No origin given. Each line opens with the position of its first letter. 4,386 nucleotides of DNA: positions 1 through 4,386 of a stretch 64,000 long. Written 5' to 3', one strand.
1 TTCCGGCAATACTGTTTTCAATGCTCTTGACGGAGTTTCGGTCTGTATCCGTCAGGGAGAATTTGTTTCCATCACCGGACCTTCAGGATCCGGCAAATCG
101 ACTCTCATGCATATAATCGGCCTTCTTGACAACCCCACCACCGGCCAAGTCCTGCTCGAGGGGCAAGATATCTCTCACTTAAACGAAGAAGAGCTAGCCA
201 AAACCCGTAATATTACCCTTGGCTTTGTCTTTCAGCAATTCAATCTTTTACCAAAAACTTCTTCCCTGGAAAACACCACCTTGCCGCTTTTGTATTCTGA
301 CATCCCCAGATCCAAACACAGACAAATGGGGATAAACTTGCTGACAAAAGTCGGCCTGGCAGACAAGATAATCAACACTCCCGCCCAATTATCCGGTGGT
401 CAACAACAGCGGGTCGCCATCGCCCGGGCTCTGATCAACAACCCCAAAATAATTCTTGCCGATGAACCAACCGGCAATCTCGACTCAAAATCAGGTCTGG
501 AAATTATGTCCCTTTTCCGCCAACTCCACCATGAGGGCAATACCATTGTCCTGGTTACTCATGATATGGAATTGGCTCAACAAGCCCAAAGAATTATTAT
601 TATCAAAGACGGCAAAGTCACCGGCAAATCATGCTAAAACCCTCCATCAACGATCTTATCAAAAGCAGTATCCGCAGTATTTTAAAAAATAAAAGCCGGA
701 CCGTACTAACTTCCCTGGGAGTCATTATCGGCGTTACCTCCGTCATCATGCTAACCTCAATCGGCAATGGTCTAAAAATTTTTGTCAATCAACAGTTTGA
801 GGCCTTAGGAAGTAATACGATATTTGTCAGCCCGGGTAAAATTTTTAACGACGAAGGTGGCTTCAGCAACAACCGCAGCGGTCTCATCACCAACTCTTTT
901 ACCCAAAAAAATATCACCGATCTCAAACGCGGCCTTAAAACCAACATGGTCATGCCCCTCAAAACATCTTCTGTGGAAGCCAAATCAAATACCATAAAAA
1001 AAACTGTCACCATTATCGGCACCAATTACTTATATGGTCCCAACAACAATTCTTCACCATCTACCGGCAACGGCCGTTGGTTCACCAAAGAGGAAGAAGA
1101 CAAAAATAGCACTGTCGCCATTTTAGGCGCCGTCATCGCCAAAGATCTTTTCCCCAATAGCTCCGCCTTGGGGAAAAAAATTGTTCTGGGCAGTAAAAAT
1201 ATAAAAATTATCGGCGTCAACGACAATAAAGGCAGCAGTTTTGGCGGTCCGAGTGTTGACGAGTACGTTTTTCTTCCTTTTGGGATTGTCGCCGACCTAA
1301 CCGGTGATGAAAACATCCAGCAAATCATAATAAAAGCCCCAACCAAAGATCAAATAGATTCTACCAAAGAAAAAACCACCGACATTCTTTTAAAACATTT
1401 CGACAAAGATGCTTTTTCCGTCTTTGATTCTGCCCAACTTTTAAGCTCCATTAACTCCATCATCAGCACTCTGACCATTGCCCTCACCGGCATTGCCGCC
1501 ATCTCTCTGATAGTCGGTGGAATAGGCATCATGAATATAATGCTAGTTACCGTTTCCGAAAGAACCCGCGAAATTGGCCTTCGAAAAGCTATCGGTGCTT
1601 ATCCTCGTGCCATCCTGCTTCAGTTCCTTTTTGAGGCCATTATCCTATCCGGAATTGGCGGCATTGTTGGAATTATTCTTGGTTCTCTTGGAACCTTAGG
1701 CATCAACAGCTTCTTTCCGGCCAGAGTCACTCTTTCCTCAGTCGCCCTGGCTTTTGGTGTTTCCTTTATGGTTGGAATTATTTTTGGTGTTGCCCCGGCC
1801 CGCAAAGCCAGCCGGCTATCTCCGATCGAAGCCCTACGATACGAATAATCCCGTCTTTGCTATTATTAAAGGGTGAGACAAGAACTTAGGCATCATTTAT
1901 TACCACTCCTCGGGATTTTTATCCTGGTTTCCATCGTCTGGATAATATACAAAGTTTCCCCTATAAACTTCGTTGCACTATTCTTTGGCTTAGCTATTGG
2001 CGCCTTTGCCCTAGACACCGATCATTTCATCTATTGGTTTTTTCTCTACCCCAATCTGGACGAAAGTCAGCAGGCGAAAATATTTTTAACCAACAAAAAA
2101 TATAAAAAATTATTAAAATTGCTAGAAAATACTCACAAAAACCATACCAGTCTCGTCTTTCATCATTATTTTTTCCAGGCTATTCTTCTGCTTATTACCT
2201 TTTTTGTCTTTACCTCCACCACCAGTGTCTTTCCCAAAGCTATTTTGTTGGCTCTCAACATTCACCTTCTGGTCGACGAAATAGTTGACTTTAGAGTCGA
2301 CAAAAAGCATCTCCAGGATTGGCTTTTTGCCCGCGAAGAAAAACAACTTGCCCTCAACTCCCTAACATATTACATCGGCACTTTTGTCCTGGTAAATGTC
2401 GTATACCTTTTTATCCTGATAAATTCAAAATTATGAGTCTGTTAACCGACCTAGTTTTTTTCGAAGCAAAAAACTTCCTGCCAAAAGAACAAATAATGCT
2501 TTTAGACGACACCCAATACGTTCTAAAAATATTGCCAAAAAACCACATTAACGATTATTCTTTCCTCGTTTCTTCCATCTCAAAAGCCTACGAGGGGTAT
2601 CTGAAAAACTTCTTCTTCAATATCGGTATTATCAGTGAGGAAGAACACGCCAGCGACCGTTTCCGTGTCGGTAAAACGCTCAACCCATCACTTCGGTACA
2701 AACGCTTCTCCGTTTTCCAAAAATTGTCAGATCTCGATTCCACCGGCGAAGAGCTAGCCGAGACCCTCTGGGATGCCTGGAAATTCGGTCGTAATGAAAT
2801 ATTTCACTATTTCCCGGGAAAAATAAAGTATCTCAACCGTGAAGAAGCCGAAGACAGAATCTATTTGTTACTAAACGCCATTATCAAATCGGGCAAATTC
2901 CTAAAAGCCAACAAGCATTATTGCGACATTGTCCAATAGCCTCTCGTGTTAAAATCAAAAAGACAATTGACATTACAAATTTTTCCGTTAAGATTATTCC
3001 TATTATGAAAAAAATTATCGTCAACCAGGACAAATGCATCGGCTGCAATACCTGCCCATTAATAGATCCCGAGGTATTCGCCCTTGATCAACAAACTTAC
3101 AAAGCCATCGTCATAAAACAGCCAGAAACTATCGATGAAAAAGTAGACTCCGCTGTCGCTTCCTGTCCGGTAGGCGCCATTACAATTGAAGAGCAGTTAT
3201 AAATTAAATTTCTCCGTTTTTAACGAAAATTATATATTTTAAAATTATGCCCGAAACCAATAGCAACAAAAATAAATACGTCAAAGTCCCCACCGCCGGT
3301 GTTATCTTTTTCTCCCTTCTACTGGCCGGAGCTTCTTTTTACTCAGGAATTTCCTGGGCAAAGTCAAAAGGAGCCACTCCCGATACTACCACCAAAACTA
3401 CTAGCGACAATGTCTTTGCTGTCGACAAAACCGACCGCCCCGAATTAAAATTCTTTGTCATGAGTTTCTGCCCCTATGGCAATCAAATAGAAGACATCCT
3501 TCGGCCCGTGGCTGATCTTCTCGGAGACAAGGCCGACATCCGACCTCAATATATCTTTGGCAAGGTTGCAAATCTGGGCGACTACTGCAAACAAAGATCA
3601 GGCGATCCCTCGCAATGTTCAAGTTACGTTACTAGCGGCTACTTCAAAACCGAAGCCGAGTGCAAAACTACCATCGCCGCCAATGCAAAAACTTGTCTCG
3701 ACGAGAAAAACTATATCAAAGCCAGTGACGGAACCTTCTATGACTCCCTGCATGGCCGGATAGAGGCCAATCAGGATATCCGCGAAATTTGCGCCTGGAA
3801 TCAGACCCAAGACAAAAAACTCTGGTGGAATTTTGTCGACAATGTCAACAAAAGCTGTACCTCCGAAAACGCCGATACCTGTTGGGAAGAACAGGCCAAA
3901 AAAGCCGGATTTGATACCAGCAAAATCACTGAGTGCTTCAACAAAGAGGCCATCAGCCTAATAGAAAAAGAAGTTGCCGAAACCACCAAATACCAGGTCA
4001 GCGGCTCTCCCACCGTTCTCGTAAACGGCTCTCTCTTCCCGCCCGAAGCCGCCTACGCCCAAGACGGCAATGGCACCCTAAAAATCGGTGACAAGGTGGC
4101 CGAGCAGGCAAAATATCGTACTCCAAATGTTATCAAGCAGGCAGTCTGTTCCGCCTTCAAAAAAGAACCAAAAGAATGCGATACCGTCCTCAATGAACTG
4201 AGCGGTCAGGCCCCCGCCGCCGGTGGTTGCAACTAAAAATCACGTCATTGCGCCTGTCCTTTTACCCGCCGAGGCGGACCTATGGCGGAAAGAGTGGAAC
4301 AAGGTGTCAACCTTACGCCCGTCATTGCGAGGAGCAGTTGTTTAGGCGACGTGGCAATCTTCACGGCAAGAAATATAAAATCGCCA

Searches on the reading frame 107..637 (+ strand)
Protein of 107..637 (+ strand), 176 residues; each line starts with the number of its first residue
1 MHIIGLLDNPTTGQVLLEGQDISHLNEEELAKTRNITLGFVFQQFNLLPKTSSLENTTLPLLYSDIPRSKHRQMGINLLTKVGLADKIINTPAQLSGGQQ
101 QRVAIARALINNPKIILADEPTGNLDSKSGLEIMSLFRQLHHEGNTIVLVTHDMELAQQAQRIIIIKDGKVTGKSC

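Call 91: search_protein_families(library=pfam, proteins=[window:107-637:+], max_evalue=0.0001)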
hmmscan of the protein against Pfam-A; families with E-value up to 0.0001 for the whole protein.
window:107-637:+ (176 aa): 1 family
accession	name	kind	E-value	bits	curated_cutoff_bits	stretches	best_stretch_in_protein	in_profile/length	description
PF00005.33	ABC_tran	-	8.4e-21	75.4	25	1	6-122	33-136/137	ABC transporter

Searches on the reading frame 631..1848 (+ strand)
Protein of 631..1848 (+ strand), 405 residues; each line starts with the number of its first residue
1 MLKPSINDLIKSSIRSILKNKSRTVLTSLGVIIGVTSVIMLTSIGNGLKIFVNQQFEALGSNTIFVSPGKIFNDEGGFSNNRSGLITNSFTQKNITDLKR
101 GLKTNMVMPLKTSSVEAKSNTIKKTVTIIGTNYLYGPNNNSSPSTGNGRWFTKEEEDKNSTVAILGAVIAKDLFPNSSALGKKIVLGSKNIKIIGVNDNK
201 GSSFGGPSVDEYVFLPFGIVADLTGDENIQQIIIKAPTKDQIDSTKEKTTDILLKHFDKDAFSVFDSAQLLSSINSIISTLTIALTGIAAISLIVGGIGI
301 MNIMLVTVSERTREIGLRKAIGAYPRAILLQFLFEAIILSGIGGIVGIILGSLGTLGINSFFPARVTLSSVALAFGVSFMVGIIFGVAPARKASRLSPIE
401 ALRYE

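Call 91: search_protein_families(library=pfam, proteins=[window:631-1848:+], max_evalue=0.0001)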
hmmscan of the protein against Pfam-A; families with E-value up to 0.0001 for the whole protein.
window:631-1848:+ (405 aa): 2 families
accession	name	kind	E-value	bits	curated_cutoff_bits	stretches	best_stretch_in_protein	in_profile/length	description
PF12704.14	MacB_PCD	-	6.3e-34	118.5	27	1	24-250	1-205/207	MacB-like periplasmic core domain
PF02687.27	FtsX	-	8.3e-17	61.8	25.5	1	288-398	3-120/120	FtsX-like permease C-terminal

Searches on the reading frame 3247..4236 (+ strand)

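Call 91: search_protein_families(library=pfam, proteins=[window:3247-4236:+], max_evalue=0.0001)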
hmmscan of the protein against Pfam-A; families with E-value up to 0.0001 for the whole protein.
window:3247-4236:+ (329 aa): 1 family
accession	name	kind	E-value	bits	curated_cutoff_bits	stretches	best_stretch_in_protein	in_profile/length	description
PF25011.1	VSR_TRX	-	5.6e-10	39.7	27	1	132-261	54-191/208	Vacuolar sorting receptor thioredoxin-like domain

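Call 94: search_protein_families(library=ncbifam, proteins=[window:3247-4236:+], max_evalue=0.01)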
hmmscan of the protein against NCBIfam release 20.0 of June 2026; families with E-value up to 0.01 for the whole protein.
window:3247-4236:+ (329 aa): 0 families
